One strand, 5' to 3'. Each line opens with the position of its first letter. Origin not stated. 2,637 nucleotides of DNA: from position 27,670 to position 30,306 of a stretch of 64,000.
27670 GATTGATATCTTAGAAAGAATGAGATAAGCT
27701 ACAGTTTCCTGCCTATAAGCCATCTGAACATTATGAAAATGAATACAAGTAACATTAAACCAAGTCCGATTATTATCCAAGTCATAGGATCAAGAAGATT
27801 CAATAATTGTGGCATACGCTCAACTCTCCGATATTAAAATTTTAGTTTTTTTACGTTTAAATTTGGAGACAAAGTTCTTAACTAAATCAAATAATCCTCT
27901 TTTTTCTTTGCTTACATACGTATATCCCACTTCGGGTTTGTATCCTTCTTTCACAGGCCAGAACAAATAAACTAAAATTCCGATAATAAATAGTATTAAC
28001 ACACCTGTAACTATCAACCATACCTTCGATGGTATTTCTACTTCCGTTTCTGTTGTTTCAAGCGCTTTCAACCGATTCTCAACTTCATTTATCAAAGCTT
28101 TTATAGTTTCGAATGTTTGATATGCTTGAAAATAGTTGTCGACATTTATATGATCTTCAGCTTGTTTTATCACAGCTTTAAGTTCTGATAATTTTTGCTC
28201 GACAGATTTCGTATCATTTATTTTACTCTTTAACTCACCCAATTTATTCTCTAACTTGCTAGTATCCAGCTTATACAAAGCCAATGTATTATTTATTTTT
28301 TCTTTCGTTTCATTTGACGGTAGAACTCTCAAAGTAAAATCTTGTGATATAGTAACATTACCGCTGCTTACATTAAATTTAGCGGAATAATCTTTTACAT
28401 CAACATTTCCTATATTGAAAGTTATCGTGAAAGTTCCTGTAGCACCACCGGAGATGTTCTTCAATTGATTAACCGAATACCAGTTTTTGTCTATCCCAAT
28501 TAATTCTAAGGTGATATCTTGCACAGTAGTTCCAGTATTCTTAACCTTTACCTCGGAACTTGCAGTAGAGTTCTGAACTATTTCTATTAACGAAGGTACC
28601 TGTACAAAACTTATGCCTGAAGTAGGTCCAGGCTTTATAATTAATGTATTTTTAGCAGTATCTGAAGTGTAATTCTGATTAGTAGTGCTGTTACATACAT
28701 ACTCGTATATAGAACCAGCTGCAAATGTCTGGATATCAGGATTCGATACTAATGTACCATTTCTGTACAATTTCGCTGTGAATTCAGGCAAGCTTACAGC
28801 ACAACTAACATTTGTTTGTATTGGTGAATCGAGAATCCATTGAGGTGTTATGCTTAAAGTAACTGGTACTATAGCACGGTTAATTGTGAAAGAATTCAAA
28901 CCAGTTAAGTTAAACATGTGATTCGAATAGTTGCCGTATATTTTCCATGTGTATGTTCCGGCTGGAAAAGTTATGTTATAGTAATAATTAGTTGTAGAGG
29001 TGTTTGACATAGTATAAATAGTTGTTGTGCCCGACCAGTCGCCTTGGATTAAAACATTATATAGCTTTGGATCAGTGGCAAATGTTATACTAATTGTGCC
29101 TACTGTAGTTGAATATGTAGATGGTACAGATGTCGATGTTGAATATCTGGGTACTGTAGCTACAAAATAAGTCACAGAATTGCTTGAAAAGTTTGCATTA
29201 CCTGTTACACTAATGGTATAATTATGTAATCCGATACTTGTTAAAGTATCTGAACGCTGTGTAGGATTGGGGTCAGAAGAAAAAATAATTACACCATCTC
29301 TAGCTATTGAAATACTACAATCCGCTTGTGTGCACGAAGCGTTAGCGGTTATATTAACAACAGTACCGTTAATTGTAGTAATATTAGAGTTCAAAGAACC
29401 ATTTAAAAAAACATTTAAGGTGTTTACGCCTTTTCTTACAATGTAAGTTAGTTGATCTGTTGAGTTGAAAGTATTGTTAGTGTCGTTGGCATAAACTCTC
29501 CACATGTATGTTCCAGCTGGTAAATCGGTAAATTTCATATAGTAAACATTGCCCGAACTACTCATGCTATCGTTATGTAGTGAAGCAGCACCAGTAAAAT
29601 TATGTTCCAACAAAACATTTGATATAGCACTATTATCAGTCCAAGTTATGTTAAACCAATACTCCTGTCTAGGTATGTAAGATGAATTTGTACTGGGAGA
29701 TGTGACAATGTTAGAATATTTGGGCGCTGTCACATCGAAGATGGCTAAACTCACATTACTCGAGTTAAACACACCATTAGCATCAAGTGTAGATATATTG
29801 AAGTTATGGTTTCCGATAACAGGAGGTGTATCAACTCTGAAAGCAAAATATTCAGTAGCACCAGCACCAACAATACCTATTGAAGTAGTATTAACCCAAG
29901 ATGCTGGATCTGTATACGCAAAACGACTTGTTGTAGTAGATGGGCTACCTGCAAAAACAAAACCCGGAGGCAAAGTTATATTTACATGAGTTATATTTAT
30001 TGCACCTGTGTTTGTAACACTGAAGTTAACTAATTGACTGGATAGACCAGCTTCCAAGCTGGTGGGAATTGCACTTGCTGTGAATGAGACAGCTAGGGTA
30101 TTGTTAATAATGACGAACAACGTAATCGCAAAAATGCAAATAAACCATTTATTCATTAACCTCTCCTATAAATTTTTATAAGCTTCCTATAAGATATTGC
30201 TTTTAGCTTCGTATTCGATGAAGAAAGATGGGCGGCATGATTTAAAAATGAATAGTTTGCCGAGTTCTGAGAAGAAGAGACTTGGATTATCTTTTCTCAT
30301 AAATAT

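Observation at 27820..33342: Candidate S-layer glycoprotein next to a polyprenol-synthesis pair (cis-prenyltransferase + GGR-family reductase)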

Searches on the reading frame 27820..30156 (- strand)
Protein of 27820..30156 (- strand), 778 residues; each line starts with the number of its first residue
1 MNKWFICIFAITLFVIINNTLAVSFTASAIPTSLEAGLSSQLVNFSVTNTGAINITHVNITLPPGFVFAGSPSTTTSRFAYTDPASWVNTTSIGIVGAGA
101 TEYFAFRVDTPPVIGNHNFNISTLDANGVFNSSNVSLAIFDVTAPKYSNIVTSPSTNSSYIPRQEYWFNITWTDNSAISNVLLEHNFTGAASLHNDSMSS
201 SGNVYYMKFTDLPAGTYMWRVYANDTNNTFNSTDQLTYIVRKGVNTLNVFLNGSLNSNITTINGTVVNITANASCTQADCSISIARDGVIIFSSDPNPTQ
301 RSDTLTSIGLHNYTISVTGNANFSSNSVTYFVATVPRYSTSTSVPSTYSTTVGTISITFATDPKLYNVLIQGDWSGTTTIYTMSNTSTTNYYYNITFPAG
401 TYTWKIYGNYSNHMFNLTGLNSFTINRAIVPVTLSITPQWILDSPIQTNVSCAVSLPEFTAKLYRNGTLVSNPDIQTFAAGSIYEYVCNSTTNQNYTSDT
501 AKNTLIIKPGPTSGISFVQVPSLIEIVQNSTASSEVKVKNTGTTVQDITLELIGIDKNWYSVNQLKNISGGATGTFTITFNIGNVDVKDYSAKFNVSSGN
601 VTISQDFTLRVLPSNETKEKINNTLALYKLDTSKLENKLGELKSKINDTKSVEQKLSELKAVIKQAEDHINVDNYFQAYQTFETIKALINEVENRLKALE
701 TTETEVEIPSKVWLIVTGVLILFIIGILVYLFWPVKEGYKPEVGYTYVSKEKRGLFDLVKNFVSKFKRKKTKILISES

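Call 3: search_protein_families(library=pfam, proteins=[window:27820-30156:-], max_evalue=0.1)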
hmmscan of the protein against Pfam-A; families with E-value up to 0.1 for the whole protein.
window:27820-30156:- (778 aa): 2 families
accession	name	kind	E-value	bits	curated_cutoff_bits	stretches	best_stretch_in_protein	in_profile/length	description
PF22058.2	X25_BaPul_like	-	1.2e-06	28.9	27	1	371-409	15-53/87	Pullulanase X25 domain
PF07544.18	Med9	-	0.098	13.2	26.9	0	629-671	18-60/80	RNA polymerase II transcription mediator complex subunit 9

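Call 4: search_protein_families(library=ncbifam, proteins=[window:27820-30156:-], max_evalue=0.1)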
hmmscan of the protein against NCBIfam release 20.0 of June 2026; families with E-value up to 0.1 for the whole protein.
window:27820-30156:- (778 aa): 7 families
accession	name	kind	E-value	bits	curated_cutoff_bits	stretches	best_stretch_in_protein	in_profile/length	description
TIGR04211.1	SH3_and_anchor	equivalog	0.0016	18.1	65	1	616-733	66-189/198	TIGR04211 family SH3 domain-containing protein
TIGR02956.1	TMAO_torS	equivalog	0.0091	14.1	676.5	1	636-730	256-349/967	TMAO reductase system sensor histidine kinase/response regulator TorS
NF041034.1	Rad50_Sulf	equivalog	0.04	11.8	1000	1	622-706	586-668/872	DNA double-strand break repair ATPase Rad50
NF003034.1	PRK03918.1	equivalog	0.047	11.6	700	1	616-705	300-390/878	DNA double-strand break repair ATPase Rad50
NF052612.1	sll0565_fam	equivalog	0.056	13.9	50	0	633-729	8-102/106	sll0565 family protein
TIGR02977.1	phageshock_pspA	equivalog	0.078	12.7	242.95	0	616-703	106-189/219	phage shock protein PspA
NF047515.1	SpiroCoCo_C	equivalog_domain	0.096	11.8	125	0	620-702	156-233/313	SpiroCoCo family coiled-coil protein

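Call 7: find_homologous_proteins(query=window:27820-30156:-, max_evalue=0.001)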
Query window:27820-30156:- (778 aa): 51 proteins with E <= 0.001 among 8000 candidates.
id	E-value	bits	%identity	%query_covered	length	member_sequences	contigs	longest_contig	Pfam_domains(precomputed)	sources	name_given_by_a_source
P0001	0.0e+0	1699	100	100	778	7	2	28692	PF22058.3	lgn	-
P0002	0.0e+0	1021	61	99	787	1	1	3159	-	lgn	-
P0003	0.0e+0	1021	61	99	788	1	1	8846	-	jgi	-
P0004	0.0e+0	1014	62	98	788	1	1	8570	-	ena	-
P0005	3.9e-294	996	62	97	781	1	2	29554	-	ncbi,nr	ncbi:MAG: hypothetical protein HYS80_00075 [Candidatus Aenigmarchaeota archaeon]|nr:hypothetical pro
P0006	2.0e-293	993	60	100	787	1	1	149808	-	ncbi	-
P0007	4.2e-289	979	58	99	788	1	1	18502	-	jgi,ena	-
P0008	7.7e-285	965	59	97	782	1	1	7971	-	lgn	-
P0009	1.3e-283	961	59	99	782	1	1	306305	-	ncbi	-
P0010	2.4e-282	957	59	99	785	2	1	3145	-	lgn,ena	-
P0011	2.9e-282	956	58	97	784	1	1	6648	-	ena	-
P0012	4.2e-281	952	59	99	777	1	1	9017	-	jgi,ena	-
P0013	1.4e-274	931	56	100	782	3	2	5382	-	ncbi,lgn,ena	ncbi:MAG: hypothetical protein AABW61_03060 [Candidatus Aenigmatarchaeota archaeon]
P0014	3.4e-274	930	56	100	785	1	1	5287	-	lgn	-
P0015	4.0e-274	929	56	97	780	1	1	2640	-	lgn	-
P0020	1.2e-252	858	52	100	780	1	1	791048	-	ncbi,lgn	-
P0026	2.4e-227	775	49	99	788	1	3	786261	-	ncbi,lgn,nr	ncbi:MAG: hypothetical protein HYW24_02775 [Candidatus Aenigmarchaeota archaeon]|nr:hypothetical pro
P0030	4.2e-152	526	39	96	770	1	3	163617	-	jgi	jgi:hypothetical protein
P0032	3.5e-110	387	35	98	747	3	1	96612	-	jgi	-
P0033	4.5e-101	357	34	98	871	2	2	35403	-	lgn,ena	-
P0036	1.1e-37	148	38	30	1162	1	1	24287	PF22067.3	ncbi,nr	ncbi:MAG: hypothetical protein QMD12_01535 [Candidatus Aenigmarchaeota archaeon]|nr:hypothetical pro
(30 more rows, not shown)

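Call 8: find_encoding_contigs(protein=window:27820-30156:-, flank=10000, max_places=4)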
Protein window:27820-30156:- (778 aa): 3 contigs read that carry it; 3 places shown.
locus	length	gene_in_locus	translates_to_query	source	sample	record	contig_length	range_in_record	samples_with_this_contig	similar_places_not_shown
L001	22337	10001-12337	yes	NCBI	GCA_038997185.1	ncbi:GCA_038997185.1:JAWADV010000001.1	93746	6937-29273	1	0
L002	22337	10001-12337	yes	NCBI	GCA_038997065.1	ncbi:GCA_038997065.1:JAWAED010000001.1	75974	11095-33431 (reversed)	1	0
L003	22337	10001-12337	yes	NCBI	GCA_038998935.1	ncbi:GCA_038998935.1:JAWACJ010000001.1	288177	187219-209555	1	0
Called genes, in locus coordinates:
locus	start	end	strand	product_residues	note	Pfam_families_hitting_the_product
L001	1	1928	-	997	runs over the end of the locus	PF00133:tRNA-synt_1, PF01406:tRNA-synt_1e (faint), PF09334:tRNA-synt_1g, PF08264:Anticodon_1, PF19302:DUF5915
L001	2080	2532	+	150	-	PF26602:HVO_2718_N (weak), PF24250:HVO_2718 (weak), PF01381:HTH_3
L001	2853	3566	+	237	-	-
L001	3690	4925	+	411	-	PF01409:tRNA-synt_2d (weak), PF13393:tRNA-synt_His, PF12745:HGTP_anticodon2 (weak), PF03129:HGTP_anticodon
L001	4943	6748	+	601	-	PF01850:PIN (faint), PF00013:KH_1 (faint), PF00437:T2SSE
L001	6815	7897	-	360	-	PF01494:FAD_binding_3, PF13450:NAD_binding_8 (faint), PF22578:GGR_cat (weak)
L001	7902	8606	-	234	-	PF01255:Prenyltransf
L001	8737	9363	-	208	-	PF10110:GPDPase_memb (faint), PF06790:UPF0259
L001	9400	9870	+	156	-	-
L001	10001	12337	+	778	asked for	PF22058:X25_BaPul_like (faint)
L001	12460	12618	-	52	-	-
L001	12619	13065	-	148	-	-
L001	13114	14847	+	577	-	PF00009:GTP_EFTU, PF01926:MMR_HSR1 (weak), PF03144:GTP_EFTU_D2, PF11987:IF-2, PF14578:GTP_EFTU_D4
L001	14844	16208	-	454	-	PF18915:DUF5667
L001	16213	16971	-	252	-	PF00149:Metallophos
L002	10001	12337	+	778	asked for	PF22058:X25_BaPul_like (faint)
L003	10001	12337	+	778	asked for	PF22058:X25_BaPul_like (faint)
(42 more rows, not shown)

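Call 10: find_encoding_contigs(protein=P0020, flank=8000, max_places=1)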
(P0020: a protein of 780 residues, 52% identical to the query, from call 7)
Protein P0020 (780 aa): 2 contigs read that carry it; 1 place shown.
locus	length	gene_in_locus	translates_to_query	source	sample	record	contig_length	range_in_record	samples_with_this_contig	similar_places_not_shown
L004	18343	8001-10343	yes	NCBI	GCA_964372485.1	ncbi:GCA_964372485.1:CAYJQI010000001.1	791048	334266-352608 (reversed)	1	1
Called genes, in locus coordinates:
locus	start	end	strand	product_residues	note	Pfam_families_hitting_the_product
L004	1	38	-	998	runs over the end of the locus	PF00133:tRNA-synt_1, PF09334:tRNA-synt_1g, PF08264:Anticodon_1, PF19302:DUF5915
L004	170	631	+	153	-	-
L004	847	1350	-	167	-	PF04307:YdjM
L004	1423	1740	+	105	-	-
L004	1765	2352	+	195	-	PF02698:DUF218 (weak)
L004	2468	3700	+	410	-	PF01409:tRNA-synt_2d (weak), PF13393:tRNA-synt_His, PF03129:HGTP_anticodon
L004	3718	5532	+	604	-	PF01850:PIN (faint), PF00437:T2SSE (weak)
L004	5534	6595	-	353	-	PF01494:FAD_binding_3, PF04820:Trp_halogenase (faint), PF13450:NAD_binding_8 (faint), PF22578:GGR_cat (weak)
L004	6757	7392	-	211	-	PF06790:UPF0259, PF25231:DUF7847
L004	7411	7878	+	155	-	-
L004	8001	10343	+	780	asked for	-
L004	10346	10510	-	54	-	-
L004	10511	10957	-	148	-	-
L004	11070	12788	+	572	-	PF00009:GTP_EFTU, PF01926:MMR_HSR1 (faint), PF03144:GTP_EFTU_D2, PF11987:IF-2, PF14578:GTP_EFTU_D4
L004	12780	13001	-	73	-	-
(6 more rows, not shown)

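Call 11: find_encoding_contigs(protein=P0030, flank=8000, max_places=1)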
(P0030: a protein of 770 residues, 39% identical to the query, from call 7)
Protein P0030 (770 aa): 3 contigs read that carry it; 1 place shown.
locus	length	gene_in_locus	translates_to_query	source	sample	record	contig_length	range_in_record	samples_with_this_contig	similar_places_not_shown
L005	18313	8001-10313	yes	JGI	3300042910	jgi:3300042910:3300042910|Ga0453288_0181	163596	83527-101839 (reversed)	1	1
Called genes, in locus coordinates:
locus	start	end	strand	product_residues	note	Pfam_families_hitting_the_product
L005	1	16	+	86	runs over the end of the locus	-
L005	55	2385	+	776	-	PF01411:tRNA-synt_2c, PF07973:tRNA_SAD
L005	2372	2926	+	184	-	PF07690:MFS_1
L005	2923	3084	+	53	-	-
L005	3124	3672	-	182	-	-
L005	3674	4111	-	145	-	-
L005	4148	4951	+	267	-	PF01944:SpoIIM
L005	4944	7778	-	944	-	PF00133:tRNA-synt_1, PF09334:tRNA-synt_1g, PF13603:tRNA-synt_1_2, PF01406:tRNA-synt_1e, PF09334:tRNA-synt_1g, PF08264:Anticodon_1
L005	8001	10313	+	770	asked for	-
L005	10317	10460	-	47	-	-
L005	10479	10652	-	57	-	-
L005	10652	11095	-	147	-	-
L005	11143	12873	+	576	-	PF00009:GTP_EFTU, PF01926:MMR_HSR1 (faint), PF03144:GTP_EFTU_D2 (weak), PF11987:IF-2, PF14578:GTP_EFTU_D4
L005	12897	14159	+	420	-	PF18915:DUF5667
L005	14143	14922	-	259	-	PF00149:Metallophos, PF12850:Metallophos_2 (weak)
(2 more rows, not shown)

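Call 12: find_encoding_contigs(protein=P0032, flank=8000, max_places=1)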
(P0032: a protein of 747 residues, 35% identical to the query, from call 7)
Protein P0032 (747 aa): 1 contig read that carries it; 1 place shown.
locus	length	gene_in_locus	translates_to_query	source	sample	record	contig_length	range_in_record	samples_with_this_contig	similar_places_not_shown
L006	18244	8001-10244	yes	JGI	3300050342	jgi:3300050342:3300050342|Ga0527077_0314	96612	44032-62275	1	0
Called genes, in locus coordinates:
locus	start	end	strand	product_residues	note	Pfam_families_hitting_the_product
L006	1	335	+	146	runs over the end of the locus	PF26602:HVO_2718_N, PF24250:HVO_2718 (faint), PF01381:HTH_3 (weak)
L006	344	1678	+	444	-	PF00152:tRNA-synt_2 (faint), PF13393:tRNA-synt_His, PF00587:tRNA-synt_2b (weak), PF03129:HGTP_anticodon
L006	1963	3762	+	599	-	PF01850:PIN (weak), PF13173:AAA_14 (faint), PF00437:T2SSE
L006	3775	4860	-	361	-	PF01266:DAO (faint), PF01494:FAD_binding_3, PF03486:HI0933_like (faint), PF13450:NAD_binding_8 (faint), PF22578:GGR_cat (weak)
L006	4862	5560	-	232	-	PF01255:Prenyltransf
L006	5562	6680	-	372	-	PF01321:Creatinase_N, PF00557:Peptidase_M24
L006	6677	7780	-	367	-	PF02073:Peptidase_M29, PF26233:NicX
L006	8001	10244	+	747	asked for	-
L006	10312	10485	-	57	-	-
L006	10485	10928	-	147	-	-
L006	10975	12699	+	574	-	PF00009:GTP_EFTU, PF03144:GTP_EFTU_D2 (weak), PF11987:IF-2, PF14578:GTP_EFTU_D4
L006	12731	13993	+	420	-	PF18915:DUF5667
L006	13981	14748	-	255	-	PF00149:Metallophos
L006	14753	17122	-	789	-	PF02463:SMC_N, PF13476:AAA_23, PF04423:Rad50_zn_hook (weak), PF02463:SMC_N, PF13304:AAA_21 (weak)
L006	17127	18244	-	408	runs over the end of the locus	PF00149:Metallophos, PF12850:Metallophos_2 (weak)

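Call 26: predict_structure(alignment_id=A1)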
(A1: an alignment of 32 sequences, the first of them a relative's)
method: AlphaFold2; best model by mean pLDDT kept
length: 778 residues; sequences in the alignment: 32
mean_pLDDT: 83.6   pTM: 0.42
mean pLDDT of the five models: 83.6, 82.2, 80.8, 80.6, 80.5
residues with pLDDT >= 90: 392; 70-90: 266; 50-70: 60; < 50: 60
segments of 3 or more residues with pLDDT < 50: 702-713, 733-758, 760-778
pLDDT, mean of each block of 10 residues (from residue 1): 57 54 85 88 91 89 87 72 73 82 91 88 88 91 88 90 93 87 88 90 93 92 87 93 93 92 92 87 91 82 91 92 93 94 93 95 93 90 94 94 93 88 93 93 90 88 94 91 92 89 88 83 91 91 87 89 87 91 90 89 91 90 90 86 70 86 90 89 87 77 41 55 61 42 38 43 42 32
secondary structure, 60 per line:
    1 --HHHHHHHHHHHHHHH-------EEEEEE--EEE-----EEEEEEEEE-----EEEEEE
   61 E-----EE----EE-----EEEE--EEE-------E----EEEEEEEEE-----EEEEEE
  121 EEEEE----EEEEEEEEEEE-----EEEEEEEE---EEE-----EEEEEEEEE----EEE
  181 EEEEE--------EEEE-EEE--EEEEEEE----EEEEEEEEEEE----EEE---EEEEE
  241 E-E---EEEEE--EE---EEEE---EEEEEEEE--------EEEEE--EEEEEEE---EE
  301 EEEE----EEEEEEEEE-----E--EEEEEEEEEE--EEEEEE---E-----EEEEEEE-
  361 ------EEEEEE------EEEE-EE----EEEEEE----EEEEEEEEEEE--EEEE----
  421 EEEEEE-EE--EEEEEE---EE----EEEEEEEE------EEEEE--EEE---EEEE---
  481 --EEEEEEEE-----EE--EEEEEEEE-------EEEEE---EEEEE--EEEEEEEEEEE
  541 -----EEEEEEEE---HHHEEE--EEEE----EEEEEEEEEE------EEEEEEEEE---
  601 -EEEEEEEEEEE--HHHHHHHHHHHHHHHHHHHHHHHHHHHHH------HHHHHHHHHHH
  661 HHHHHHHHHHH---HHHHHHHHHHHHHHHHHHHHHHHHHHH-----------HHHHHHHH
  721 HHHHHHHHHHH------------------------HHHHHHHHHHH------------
elements in order (helices of 4 or more, strands of 3 or more residues): H3-17 E25-30 E33-35 E41-49 E55-61 E80-83 E86-88 E101-109 E115-125 E130-140 E146-153 E157-159 E165-173 E178-185 E194-197 E199-201 E204-210 E215-225 E230-232 E236-241 E247-251 E259-262 E266-273 E282-286 E289-295 E299-304 E309-317 E326-335 E338-343 E353-359 E367-372 E379-382 E390-395 E400-410 E413-416 E421-426 E432-437 E447-454 E461-465 E468-470 E474-477 E483-490 E500-507 E515-519 E523-527 E530-540 E546-553 E560-562 E565-568 E573-582 E589-597 E602-612 H615-643 H650-671 H675-701 H713-731 H756-766
